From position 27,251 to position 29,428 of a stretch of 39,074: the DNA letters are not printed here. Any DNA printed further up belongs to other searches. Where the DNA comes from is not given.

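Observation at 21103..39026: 18-kb glycan-utilisation locus with an unusual enzyme mix: candidate uncharacterised catabolic system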

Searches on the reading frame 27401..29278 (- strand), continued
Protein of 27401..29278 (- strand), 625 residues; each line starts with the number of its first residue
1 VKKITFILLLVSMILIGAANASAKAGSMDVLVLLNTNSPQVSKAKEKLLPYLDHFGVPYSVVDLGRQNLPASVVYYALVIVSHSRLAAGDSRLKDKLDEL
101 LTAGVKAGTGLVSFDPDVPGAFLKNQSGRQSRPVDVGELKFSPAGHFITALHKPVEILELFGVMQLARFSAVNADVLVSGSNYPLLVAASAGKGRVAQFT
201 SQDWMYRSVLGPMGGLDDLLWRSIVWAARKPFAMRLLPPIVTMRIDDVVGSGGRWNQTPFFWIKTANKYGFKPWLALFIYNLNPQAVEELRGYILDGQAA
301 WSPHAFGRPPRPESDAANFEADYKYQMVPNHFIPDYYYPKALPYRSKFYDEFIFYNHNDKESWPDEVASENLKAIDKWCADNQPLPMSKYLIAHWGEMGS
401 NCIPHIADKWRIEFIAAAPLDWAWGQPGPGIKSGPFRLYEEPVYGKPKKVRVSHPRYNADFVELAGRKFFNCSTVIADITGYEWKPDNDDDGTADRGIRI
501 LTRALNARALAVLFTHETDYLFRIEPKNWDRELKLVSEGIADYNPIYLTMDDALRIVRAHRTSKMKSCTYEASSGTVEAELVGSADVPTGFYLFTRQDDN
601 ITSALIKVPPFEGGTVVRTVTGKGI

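Call 36: search_solved_structures(query=A2, max_evalue=10, show_alignments=3)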
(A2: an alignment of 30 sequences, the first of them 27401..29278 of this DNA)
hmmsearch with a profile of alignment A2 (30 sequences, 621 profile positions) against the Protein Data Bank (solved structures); distinct sequences matched with E-value up to 10: 0.

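Call 43: search_protein_families(library=ncbifam, proteins=[L006:5838-6992:+, L021:4303-5022:+, L017:8260-9951:+, L008:6487-7077:+, L003:15105-16418:+], max_evalue=0.001)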
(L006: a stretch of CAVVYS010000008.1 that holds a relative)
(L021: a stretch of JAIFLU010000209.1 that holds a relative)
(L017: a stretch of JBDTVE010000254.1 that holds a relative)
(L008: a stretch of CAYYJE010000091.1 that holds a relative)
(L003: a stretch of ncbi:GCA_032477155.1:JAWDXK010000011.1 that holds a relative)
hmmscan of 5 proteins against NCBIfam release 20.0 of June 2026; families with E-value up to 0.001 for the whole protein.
L006:5838-6992:+ (385 aa): 8 families
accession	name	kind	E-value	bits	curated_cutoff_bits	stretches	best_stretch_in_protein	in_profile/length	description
NF052479.1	LevoglcsnDh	equivalog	2.6e-19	69.1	650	1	4-285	2-289/386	levoglucosan dehydrogenase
TIGR04380.1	myo_inos_iolG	equivalog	3.3e-12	45.9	355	1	5-126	1-114/330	inositol 2-dehydrogenase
NF040723.1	UDP-GlcNAcDh_Arch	equivalog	3.1e-09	36.8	450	1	7-126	2-110/302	UDP-N-acetylglucosamine 3-dehydrogenase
NF008607.0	PRK11579.1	subfamily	6e-07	28.8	330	1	6-128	5-115/346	oxidoreductase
NF052679.1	InsChiInosDhIolG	equivalog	3.2e-06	26.4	540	1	6-163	3-153/343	bifunctional inositol 2-dehydrogenase/D-chiro-inositol 1-dehydrogenase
NF041392.1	XylDh_Gfo6_Halo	equivalog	7.1e-05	21.8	350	1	5-120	16-126/350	D-xylose 1-dehydrogenase Gfo6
NF007574.0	PRK10206.1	equivalog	0.00039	19.6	352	1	64-133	53-121/345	oxidoreductase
NF058563.1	BT_2159_fam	equivalog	0.00087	18.4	650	0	6-120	1-106/350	disaccharide 3-dehydrogenase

L021:4303-5022:+ (240 aa): 0 families

L017:8260-9951:+ (564 aa): 2 families
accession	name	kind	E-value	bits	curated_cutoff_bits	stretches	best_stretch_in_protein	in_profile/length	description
TIGR00066.1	g_glut_trans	equivalog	2.3e-79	267.3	357.85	1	30-554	1-517/518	gamma-glutamyltransferase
NF007187.0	PRK09615.1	equivalog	1.1e-52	179.1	990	1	25-557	45-574/581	gamma-glutamyltransferase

L008:6487-7077:+ (197 aa): 15 families
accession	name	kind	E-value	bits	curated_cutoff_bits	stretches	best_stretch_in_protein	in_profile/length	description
NF008581.0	PRK11543.1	equivalog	1e-33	116.7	481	1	1-195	1-195/321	arabinose-5-phosphate isomerase GutQ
TIGR00393.1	kpsF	subfamily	6.1e-33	114.5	203.7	1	44-195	2-153/268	KpsF/GutQ family sugar-phosphate isomerase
NF008141.0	PRK10892.1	equivalog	5.1e-31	108.1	505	1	7-195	14-202/328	arabinose-5-phosphate isomerase KdsD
NF008451.0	PRK11302.1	subfamily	6e-14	52.2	296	1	23-176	109-259/286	transcriptional regulator HexR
TIGR03127.2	RuMP_HxlB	equivalog_domain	1.3e-12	48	160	1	22-182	10-170/178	6-phospho-3-hexuloisomerase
NF008458.0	PRK11337.1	equivalog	3.5e-11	42.6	378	1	4-173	103-270/293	MurR/RpiR family transcriptional regulator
NF041755.1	RuMP_HxlAB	equivalog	4.6e-11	42.3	500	1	18-182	222-383/391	bifunctional 3-hexulose-6-phosphate synthase/6-phospho-3-hexuloisomerase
NF040776.2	AlsR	equivalog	8.5e-10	38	400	1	15-174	102-259/279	transcriptional repressor AlsR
NF010701.0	PRK14101.1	equivalog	1.9e-09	36.3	920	1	19-165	445-588/638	bifunctional transcriptional regulator/glucokinase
NF001484.0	PRK00331.1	subfamily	1.3e-08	33.7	381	1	33-176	277-417/601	isomerizing glutamine--fructose-6-phosphate transaminase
NF046059.1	NagB_SO3506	equivalog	9.1e-08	31.8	430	1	45-175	41-169/330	glucosamine-6-phosphate deaminase NagB-II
NF008590.0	PRK11557.1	equivalog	1.4e-06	27.9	355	1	19-173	109-261/282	MurR/RpiR family transcriptional regulator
TIGR01135.1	glmS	equivalog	3.1e-06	26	418.05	1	35-175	284-421/607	glutamine--fructose-6-phosphate transaminase (isomerizing)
NF041128.1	glucosaP_deam_GlmD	equivalog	0.00012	21.4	580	1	30-170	19-152/323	glucosamine-6-phosphate deaminase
NF012026.0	PRK15482.1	equivalog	0.00034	20.2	408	1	12-139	105-232/285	HTH-type transcriptional regulator MurR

L003:15105-16418:+ (438 aa): 8 families
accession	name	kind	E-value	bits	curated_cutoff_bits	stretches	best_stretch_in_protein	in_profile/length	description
NF040723.1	UDP-GlcNAcDh_Arch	equivalog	1.8e-11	44.1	450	1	45-195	1-141/302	UDP-N-acetylglucosamine 3-dehydrogenase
NF052479.1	LevoglcsnDh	equivalog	1.9e-10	40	650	1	101-228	60-184/386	levoglucosan dehydrogenase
TIGR04380.1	myo_inos_iolG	equivalog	6.3e-09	35.2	355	1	45-198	2-148/330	inositol 2-dehydrogenase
NF058561.1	BT_2158_fam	equivalog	7.2e-09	34.7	750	1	13-200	2-182/487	glycoside 3-dehydrogenase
NF041392.1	XylDh_Gfo6_Halo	equivalog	7.7e-09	34.8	350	1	42-198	14-166/350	D-xylose 1-dehydrogenase Gfo6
NF052679.1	InsChiInosDhIolG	equivalog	1.5e-06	27.5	540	1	45-169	3-121/343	bifunctional inositol 2-dehydrogenase/D-chiro-inositol 1-dehydrogenase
NF008607.0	PRK11579.1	subfamily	2e-05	23.7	330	1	104-203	54-153/346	oxidoreductase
NF058563.1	BT_2159_fam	equivalog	0.00079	18.5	650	0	45-190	1-141/350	disaccharide 3-dehydrogenase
